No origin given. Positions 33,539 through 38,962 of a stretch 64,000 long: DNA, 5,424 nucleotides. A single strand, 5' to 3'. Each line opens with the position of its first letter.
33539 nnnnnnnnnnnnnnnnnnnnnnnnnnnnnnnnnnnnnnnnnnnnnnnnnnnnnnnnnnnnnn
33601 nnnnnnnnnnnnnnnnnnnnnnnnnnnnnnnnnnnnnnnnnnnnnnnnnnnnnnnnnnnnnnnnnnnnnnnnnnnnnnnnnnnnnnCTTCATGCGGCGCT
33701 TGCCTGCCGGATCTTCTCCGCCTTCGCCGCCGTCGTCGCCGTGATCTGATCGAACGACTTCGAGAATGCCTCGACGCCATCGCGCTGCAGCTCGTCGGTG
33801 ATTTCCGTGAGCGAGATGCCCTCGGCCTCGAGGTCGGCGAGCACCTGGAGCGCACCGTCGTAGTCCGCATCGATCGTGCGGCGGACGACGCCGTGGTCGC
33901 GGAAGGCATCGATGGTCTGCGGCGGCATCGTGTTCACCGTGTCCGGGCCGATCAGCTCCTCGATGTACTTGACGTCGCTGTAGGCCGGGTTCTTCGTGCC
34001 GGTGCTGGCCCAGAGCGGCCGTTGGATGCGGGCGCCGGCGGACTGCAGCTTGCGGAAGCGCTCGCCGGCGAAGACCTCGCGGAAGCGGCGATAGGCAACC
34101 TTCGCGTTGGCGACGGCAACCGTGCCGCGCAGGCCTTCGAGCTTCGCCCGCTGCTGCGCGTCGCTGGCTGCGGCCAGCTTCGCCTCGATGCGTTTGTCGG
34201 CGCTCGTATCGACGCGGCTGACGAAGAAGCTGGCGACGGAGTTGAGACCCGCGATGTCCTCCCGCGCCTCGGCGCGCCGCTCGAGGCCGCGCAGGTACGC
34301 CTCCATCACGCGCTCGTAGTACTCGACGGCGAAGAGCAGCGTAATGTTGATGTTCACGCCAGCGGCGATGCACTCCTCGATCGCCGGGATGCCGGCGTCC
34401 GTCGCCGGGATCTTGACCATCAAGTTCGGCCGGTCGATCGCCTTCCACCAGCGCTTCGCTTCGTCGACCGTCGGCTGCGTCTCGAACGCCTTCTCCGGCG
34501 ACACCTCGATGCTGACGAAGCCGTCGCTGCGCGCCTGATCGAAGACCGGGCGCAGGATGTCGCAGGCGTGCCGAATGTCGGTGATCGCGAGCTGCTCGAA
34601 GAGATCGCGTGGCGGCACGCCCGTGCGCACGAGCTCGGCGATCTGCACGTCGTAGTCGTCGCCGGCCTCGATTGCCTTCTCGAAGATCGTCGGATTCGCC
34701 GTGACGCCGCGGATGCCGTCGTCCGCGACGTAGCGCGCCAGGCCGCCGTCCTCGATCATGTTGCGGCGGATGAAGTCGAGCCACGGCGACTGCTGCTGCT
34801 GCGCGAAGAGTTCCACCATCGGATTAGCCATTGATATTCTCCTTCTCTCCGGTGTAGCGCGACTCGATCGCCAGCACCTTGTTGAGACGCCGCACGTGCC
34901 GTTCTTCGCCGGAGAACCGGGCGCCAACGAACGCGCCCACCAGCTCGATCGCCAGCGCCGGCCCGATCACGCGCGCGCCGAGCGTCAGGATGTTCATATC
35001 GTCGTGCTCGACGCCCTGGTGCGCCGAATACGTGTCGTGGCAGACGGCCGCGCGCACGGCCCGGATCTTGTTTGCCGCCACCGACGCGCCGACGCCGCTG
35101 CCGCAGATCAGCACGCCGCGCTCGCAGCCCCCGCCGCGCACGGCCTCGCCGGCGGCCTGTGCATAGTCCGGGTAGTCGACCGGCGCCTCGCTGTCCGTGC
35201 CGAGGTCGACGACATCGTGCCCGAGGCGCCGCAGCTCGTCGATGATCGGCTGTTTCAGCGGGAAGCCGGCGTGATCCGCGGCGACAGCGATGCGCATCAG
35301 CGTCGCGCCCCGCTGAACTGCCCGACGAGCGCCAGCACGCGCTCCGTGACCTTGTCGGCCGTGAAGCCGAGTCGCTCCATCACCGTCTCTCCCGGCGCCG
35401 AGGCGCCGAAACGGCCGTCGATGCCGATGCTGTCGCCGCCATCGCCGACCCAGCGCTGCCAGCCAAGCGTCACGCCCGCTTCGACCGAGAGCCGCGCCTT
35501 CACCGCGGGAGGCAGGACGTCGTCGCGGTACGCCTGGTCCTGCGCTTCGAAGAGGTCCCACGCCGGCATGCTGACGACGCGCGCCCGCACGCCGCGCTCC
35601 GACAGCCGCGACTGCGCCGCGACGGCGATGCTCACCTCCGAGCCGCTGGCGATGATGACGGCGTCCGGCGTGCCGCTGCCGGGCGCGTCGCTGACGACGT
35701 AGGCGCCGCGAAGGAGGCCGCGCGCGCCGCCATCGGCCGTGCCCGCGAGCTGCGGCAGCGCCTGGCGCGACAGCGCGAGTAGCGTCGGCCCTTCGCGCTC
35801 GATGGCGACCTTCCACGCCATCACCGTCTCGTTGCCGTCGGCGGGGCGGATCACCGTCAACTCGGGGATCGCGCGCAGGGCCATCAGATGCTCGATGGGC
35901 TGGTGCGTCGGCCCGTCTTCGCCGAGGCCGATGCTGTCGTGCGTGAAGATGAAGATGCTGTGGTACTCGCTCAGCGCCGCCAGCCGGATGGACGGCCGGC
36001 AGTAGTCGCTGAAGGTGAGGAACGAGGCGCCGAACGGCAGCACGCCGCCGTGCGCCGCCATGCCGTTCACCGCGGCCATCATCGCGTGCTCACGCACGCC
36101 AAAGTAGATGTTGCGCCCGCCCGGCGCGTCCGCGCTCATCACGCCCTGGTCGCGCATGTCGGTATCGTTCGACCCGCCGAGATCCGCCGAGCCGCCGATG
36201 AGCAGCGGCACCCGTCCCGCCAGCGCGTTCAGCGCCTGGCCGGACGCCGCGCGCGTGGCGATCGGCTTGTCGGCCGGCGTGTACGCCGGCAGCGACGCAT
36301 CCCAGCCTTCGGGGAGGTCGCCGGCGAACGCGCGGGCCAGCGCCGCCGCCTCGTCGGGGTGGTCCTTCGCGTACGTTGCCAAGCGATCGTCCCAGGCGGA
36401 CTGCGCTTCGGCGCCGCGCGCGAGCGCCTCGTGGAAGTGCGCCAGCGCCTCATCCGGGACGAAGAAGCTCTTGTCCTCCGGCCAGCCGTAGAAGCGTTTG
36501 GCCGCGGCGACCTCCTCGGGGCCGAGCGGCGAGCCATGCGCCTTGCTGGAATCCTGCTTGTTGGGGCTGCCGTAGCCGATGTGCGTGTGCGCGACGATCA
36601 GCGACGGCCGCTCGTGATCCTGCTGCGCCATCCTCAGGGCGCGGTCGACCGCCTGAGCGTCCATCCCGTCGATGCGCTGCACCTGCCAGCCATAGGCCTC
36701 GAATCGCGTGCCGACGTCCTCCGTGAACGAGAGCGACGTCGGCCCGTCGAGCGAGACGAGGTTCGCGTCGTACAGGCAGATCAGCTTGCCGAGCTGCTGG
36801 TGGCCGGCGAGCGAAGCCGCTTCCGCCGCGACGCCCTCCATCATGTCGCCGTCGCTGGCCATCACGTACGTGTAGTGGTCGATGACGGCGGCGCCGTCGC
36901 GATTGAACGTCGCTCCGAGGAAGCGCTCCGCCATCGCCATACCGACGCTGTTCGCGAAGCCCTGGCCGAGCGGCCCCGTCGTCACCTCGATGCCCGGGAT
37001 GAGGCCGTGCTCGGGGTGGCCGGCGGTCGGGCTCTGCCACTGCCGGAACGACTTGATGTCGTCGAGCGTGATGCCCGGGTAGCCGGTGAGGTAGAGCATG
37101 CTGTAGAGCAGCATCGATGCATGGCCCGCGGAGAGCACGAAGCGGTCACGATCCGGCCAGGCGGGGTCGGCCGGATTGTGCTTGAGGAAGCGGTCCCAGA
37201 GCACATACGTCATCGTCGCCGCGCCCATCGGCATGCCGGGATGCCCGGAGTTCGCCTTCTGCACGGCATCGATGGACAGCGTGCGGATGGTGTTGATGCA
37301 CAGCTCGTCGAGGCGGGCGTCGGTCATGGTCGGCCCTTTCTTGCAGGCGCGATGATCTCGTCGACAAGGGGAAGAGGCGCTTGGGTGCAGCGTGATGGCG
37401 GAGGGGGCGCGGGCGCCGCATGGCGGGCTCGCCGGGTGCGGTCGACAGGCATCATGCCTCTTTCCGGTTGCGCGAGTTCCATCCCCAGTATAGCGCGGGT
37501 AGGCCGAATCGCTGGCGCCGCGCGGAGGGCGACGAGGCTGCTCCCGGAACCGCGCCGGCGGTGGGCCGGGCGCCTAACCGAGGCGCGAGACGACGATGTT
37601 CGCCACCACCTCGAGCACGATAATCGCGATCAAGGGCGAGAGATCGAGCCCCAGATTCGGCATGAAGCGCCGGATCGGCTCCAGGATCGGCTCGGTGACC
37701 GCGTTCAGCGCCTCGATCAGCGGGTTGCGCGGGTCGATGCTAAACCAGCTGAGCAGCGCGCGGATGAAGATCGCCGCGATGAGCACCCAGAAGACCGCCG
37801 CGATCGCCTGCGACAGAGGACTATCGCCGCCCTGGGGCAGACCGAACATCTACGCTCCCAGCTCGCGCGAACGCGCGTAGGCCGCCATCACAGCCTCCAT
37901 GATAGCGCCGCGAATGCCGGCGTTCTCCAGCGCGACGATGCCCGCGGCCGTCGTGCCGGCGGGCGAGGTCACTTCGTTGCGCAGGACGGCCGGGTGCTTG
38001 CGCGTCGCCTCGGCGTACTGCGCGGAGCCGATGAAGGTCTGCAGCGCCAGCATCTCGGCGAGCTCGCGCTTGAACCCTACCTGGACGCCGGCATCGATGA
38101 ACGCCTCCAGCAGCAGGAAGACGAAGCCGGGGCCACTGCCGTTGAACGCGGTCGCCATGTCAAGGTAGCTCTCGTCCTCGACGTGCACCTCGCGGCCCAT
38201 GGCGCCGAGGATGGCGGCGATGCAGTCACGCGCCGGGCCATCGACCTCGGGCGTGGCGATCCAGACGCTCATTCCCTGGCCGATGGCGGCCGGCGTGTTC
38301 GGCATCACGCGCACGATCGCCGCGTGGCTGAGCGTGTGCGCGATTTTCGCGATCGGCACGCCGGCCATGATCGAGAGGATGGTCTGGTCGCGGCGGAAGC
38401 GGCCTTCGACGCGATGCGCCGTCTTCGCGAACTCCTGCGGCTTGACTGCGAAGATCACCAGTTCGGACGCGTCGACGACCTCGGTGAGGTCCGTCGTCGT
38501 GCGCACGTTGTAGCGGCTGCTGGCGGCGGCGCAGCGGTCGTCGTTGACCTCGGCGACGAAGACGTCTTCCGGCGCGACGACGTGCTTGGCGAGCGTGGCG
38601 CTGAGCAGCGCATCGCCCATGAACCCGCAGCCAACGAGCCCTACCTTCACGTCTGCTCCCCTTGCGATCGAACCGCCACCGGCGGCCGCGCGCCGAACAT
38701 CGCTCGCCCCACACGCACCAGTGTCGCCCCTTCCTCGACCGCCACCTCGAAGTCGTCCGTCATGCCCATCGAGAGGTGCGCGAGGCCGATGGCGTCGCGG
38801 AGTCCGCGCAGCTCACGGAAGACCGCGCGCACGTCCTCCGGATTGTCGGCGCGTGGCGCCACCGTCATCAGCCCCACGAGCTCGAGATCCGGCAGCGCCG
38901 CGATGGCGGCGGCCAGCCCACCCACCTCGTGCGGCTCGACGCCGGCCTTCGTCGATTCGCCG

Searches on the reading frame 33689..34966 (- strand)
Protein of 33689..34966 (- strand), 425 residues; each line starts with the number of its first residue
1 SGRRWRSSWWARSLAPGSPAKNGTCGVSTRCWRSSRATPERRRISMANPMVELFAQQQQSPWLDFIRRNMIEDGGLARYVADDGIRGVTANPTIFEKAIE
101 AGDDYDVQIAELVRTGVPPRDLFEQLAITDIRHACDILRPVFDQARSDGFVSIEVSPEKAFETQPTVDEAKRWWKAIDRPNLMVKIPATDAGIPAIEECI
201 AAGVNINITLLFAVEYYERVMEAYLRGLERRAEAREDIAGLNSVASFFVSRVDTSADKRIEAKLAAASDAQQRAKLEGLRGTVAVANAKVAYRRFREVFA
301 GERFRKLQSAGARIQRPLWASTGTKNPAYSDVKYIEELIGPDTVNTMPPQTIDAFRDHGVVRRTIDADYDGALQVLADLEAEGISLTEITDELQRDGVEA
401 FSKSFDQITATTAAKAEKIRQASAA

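Call 29: search_protein_families(library=pfam, proteins=[window:33689-34966:-], max_evalue=0.00001)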
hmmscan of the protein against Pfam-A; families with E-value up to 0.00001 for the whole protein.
window:33689-34966:- (425 aa): 1 family
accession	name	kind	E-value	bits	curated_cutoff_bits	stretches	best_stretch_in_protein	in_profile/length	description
PF00923.25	TAL_FSA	-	9.3e-80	268.5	27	1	62-410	2-283/285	Transaldolase/Fructose-6-phosphate aldolase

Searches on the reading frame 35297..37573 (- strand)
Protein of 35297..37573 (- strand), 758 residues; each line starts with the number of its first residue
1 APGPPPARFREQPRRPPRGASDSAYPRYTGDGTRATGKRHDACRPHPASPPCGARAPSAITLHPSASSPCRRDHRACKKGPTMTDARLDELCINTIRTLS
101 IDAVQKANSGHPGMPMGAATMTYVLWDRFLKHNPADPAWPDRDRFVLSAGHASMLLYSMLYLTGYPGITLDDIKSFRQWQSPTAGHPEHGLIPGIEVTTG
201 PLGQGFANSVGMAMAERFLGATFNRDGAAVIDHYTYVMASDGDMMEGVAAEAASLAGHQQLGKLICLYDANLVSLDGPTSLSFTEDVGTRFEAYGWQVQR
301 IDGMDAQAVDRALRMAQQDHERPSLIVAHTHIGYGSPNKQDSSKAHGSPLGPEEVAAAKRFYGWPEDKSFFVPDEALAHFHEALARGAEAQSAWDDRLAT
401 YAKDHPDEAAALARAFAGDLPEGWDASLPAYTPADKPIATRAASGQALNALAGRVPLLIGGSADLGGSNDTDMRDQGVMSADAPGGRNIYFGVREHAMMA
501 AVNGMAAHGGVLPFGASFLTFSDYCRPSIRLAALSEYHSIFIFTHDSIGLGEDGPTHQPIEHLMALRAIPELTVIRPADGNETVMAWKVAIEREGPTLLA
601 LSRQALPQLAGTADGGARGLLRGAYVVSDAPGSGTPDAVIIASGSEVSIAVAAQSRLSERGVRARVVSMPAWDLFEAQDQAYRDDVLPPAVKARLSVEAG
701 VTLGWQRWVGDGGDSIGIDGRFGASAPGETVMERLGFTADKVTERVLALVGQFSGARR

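Call 29: search_protein_families(library=pfam, proteins=[window:35297-37573:-], max_evalue=0.00001)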
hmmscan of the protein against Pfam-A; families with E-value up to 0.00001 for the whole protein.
window:35297-37573:- (758 aa): 4 families
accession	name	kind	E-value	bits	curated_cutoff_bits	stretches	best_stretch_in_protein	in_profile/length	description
PF00456.26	Transketolase_N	-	2.7e-142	474.1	22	1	89-421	2-334/334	Transketolase, thiamine diphosphate binding domain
PF02779.29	Transket_pyr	-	2e-53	181.1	27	1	437-607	2-173/174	Transketolase, pyrimidine binding domain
PF22613.1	Transketolase_C_1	-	2e-39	134.7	27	1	623-738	1-113/113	Transketolase-like TK C-terminal domain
PF02780.25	Transketolase_C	-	9.3e-07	29.2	25.9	1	636-741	10-123/124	Transketolase, C-terminal domain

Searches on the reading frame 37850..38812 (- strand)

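Call 30: search_protein_families(library=pfam, proteins=[window:37850-38812:-], max_evalue=0.00001)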
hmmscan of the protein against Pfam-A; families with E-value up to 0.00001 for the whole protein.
window:37850-38812:- (320 aa): 2 families
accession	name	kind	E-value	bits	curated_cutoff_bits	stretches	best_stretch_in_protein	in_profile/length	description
PF14748.11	P5CR_dimer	-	1.4e-36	125.4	25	1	214-318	1-105/105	Pyrroline-5-carboxylate reductase dimerisation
PF03807.23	F420_oxidored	-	2.3e-13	51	21.6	1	56-151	1-94/94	NADP oxidoreductase coenzyme F420-dependent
